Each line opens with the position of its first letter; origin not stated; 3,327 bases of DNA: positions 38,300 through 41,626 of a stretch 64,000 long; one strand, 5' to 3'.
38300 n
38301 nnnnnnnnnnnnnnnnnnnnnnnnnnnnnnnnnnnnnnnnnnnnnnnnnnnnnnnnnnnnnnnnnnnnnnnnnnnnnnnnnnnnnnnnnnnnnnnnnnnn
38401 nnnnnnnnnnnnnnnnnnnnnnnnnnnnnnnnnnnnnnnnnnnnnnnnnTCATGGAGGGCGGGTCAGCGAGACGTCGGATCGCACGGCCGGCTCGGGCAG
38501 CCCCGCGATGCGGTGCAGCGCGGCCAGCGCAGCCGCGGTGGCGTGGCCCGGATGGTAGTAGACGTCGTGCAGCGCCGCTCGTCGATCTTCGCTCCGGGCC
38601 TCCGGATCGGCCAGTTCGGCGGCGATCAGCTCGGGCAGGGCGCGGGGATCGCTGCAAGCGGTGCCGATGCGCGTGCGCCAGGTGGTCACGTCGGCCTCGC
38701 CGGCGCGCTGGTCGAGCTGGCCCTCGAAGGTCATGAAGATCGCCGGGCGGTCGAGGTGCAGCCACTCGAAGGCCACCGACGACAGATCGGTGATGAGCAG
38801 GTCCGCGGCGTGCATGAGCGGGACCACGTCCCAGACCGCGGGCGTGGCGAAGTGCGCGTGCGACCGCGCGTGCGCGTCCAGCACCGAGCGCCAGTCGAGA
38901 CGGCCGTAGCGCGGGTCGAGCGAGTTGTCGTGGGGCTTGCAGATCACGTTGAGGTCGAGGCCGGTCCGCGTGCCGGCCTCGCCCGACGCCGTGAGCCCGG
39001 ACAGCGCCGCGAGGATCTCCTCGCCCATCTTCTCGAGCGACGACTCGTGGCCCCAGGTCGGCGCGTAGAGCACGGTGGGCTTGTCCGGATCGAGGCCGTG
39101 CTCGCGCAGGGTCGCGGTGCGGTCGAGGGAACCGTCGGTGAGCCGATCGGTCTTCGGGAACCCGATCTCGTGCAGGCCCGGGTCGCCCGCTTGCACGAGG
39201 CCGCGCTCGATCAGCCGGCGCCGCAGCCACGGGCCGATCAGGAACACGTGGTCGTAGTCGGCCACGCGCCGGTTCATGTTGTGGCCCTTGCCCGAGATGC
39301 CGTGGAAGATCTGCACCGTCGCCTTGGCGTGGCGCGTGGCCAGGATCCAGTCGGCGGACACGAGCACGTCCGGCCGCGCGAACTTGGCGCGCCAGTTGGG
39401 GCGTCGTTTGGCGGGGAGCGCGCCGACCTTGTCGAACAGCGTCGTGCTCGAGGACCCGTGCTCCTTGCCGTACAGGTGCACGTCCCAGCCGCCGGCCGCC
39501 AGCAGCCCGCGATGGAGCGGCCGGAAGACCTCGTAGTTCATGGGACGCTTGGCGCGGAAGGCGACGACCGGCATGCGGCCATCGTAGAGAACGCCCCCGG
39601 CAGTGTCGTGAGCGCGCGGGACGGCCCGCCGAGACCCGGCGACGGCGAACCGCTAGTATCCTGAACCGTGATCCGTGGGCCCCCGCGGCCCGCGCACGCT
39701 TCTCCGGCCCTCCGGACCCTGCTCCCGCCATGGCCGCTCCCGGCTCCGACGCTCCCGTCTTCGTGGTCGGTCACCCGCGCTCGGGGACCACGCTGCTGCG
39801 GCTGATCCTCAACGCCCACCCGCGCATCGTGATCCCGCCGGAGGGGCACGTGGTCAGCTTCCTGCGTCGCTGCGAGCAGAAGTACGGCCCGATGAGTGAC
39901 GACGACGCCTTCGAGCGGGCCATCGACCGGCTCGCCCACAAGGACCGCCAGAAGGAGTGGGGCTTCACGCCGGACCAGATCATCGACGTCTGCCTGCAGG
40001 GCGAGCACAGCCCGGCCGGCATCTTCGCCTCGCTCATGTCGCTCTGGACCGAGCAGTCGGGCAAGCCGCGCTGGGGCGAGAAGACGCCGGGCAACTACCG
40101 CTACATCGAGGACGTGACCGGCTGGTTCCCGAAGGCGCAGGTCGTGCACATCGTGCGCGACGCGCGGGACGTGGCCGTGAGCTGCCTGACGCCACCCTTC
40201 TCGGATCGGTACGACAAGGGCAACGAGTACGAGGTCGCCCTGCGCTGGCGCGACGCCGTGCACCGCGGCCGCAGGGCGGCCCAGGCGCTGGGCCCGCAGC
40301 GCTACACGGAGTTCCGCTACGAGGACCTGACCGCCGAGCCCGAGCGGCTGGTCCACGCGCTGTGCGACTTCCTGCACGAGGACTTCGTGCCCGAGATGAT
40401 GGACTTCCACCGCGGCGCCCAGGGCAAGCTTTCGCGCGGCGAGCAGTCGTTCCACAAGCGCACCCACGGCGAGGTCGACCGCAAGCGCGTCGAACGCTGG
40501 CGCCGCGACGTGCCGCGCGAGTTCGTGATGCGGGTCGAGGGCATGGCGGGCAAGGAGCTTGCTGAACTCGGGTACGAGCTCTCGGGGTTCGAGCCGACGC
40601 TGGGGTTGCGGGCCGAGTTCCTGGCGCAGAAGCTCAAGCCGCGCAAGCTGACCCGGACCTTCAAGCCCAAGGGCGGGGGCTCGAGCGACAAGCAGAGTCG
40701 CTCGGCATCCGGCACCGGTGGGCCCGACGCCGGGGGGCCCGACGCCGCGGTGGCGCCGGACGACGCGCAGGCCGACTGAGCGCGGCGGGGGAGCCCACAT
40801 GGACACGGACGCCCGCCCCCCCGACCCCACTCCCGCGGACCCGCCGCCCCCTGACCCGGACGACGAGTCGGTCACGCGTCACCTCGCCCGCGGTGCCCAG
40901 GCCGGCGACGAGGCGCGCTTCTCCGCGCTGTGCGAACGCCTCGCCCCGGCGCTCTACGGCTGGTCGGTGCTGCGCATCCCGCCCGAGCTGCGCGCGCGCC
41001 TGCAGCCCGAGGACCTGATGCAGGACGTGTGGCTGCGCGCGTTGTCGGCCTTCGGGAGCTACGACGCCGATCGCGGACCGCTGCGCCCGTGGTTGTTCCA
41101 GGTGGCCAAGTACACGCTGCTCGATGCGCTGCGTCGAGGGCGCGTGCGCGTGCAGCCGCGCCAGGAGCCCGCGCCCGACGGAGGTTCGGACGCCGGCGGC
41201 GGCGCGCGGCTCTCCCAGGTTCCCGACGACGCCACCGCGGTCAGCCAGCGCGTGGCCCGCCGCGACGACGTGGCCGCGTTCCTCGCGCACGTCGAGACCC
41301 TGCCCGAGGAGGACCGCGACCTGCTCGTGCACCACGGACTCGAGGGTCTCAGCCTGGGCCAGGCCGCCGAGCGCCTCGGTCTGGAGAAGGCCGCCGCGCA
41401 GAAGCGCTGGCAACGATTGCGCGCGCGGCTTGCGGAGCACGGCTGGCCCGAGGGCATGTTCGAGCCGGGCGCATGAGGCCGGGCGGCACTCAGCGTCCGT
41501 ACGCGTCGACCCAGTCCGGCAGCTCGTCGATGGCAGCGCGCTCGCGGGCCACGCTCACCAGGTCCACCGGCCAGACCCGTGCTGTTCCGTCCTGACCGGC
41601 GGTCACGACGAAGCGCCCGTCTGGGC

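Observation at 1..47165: An unnamed ~70-90-aa C-terminal module tags seven otherwise unrelated envelope/secreted proteins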

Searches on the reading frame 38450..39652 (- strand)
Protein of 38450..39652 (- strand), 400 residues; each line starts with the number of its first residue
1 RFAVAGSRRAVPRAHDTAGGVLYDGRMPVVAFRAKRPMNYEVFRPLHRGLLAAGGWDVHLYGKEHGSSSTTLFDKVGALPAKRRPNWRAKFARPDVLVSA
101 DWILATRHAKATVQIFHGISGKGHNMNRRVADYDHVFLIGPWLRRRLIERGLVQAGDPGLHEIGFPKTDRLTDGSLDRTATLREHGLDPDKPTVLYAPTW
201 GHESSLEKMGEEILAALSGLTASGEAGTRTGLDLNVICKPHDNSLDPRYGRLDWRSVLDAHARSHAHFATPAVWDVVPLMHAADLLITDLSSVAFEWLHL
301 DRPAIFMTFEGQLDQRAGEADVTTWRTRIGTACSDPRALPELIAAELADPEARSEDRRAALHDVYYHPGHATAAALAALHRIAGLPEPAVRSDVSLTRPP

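Call 16: search_protein_families(library=pfam, proteins=[window:38450-39652:-], max_evalue=0.01)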
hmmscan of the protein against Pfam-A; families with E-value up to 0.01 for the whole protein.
window:38450-39652:- (400 aa): 1 family
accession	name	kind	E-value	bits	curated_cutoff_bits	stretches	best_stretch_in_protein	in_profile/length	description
PF04464.20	Glyphos_transf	-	4.1e-18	65.9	22.1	1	124-345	126-330/367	CDP-Glycerol:Poly(glycerophosphate) glycerophosphotransferase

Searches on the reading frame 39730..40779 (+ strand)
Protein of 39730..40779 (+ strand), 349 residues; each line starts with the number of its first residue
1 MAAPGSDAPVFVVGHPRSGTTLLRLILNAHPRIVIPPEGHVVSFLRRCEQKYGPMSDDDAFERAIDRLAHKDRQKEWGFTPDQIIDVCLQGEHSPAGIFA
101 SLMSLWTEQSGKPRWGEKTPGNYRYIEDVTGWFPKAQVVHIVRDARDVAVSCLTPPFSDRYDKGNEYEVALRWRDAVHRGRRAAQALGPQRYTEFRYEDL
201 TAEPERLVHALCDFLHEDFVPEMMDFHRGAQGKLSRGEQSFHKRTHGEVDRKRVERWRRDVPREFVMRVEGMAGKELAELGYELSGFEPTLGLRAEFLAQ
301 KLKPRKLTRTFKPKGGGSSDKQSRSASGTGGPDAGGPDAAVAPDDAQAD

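Call 74: search_protein_families(library=pfam, proteins=[window:39730-40779:+], max_evalue=0.01)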
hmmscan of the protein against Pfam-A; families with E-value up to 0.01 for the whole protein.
window:39730-40779:+ (349 aa): 2 families
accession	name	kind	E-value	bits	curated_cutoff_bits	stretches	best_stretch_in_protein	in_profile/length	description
PF13469.12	Sulfotransfer_3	-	3.2e-36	126.1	27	1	9-219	1-214/216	Sulfotransferase family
PF00685.33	Sulfotransfer_1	-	1.8e-11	44.3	22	1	132-266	87-240/255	Sulfotransferase domain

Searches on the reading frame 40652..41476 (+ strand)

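Call 74: search_protein_families(library=pfam, proteins=[window:40652-41476:+], max_evalue=0.01)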
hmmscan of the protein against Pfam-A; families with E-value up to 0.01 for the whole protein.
window:40652-41476:+ (274 aa): 4 families
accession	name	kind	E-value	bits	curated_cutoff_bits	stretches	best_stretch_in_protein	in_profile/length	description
PF04542.20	Sigma70_r2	-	1.8e-11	44.1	24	1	109-164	16-69/71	Sigma-70 region 2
PF08281.18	Sigma70_r4_2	-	4e-07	30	25.7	1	214-260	8-54/54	Sigma-70, region 4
PF07638.17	Sigma70_ECF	-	0.00038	20.8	21.1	1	182-262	100-181/185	ECF sigma factor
PF22980.2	Myb_DNA-bind_8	-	0.0044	16.7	27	1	239-258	26-46/50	Myb-like DNA-binding domain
